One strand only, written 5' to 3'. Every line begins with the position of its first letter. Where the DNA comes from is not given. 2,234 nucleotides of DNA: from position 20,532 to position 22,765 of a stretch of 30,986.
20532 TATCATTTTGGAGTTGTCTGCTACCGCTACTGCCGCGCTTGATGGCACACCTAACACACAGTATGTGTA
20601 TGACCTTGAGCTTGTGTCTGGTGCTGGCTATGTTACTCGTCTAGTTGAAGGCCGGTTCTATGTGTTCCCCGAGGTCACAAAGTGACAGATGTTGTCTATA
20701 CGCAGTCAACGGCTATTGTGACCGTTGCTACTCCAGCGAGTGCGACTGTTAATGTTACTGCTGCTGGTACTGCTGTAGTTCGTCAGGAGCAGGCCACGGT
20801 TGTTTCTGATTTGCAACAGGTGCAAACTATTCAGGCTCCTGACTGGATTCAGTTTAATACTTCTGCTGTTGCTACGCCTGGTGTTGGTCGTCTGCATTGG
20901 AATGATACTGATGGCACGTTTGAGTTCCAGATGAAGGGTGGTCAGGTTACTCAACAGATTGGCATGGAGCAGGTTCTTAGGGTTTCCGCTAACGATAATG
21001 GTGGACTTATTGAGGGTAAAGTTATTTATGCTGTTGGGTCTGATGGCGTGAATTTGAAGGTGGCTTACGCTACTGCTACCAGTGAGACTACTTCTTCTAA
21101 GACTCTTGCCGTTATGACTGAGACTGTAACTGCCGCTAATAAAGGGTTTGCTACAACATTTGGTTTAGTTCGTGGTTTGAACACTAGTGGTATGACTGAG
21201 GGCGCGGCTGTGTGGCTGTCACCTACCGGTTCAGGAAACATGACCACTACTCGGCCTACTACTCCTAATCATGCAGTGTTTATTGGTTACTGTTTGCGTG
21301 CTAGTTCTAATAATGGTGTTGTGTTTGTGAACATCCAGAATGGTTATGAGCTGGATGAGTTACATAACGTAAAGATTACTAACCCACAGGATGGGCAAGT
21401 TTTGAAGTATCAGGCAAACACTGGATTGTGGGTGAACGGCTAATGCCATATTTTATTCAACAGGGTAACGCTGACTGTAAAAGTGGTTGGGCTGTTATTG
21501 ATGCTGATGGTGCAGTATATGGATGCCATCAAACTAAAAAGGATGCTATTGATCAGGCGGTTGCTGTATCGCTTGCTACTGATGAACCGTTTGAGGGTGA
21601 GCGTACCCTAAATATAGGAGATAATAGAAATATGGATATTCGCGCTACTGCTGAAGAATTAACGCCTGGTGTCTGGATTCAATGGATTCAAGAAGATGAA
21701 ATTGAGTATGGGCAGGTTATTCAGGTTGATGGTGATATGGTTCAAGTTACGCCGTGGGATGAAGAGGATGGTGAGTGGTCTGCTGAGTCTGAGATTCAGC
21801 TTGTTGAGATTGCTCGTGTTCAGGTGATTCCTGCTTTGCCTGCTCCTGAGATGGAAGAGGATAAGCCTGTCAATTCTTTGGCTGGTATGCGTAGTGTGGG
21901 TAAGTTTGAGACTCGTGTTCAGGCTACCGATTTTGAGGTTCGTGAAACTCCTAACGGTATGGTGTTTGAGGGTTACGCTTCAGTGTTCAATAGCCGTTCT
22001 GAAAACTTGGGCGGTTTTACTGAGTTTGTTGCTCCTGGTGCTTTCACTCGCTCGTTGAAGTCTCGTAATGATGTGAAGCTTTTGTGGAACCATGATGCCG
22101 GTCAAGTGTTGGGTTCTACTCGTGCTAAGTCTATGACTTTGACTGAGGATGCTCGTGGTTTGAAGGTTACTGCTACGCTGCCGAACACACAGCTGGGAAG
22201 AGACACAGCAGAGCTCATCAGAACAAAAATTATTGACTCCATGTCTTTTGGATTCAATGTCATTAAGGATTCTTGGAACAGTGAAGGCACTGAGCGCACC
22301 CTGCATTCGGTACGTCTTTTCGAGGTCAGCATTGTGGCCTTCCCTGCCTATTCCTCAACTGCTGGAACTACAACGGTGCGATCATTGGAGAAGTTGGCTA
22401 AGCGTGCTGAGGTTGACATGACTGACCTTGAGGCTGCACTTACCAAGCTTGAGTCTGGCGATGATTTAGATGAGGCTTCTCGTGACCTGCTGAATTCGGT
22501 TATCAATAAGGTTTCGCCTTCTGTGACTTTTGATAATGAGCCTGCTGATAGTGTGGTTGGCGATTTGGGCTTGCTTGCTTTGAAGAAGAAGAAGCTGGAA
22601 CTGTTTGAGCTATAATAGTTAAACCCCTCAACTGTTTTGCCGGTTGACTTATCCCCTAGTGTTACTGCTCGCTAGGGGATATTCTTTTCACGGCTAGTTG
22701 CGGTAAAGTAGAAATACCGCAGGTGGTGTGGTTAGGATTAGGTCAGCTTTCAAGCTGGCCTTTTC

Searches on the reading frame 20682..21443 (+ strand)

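Call 5: search_protein_families(library=pfam, proteins=[window:20682-21443:+], max_evalue=0.01)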
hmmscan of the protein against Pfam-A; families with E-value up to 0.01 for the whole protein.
window:20682-21443:+ (253 aa): 0 families

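Call 6: search_protein_families(library=phrogs, proteins=[window:20682-21443:+], max_evalue=0.001)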
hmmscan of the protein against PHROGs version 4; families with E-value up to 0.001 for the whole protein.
window:20682-21443:+ (253 aa): 1 family
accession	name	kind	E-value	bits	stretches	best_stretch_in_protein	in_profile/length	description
phrog_11660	-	tail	1.3e-06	27.4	1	19-252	363-517/1412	tail protein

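Call 54: search_protein_families(library=pfam, proteins=[window:20682-21443:+], max_evalue=0.01)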
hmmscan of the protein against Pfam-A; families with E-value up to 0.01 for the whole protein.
window:20682-21443:+ (253 aa): 0 families

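Call 98: search_protein_families(library=ncbifam, proteins=[window:20682-21443:+], max_evalue=0.01)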
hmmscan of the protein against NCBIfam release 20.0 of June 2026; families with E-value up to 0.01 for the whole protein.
window:20682-21443:+ (253 aa): 0 families

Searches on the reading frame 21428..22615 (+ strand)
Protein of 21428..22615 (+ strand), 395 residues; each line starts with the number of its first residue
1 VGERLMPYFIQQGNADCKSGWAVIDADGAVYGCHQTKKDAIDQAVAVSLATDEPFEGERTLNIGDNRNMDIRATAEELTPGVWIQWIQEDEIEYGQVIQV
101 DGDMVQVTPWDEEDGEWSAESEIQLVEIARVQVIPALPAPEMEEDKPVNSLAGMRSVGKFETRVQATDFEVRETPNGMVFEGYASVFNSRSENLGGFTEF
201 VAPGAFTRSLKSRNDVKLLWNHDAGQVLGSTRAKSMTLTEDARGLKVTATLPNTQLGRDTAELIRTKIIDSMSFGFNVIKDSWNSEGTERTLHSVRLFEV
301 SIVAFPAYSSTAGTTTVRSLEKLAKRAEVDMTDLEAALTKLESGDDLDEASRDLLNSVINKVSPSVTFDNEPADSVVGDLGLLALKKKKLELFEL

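Call 5: search_protein_families(library=pfam, proteins=[window:21428-22615:+], max_evalue=0.01)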
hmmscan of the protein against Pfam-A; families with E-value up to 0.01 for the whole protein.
window:21428-22615:+ (395 aa): 1 family
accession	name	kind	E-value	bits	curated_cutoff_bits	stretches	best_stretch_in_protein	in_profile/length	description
PF04586.22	Peptidase_S78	-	3e-51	174.3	21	1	169-324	3-163/165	Caudovirus prohead serine protease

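Call 6: search_protein_families(library=phrogs, proteins=[window:21428-22615:+], max_evalue=0.001)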
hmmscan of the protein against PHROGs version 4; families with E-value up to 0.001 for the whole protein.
window:21428-22615:+ (395 aa): 11 families
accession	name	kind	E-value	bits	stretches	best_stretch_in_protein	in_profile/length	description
phrog_80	-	head and packaging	8.2e-66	224.4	2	142-353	199-420/607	head maturation protease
phrog_2263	-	head and packaging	3.3e-34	119.7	1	172-351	33-210/551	major head protein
phrog_9644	-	head and packaging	3.3e-30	106.5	1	161-331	146-321/341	head maturation protease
phrog_13042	-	head and packaging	1.5e-27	97.7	1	195-327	46-186/386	major head protein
phrog_37668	-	head and packaging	5.3e-26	92.5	1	160-321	3-169/313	head maturation protease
phrog_36211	-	head and packaging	1.7e-23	84.3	1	177-312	18-160/378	head maturation protease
phrog_3244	-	head and packaging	3.2e-17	64.2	1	174-346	29-210/326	head maturation protease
phrog_617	-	head and packaging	4.7e-14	53.2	1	198-315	44-160/626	major head protein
phrog_7053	-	head and packaging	3.8e-11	44.1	1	169-334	26-206/390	head maturation protease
phrog_3270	-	head and packaging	3.4e-07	30.3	1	201-339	24-151/603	head maturation protease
phrog_10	-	head and packaging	5.9e-05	23.2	1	173-291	17-138/752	major head protein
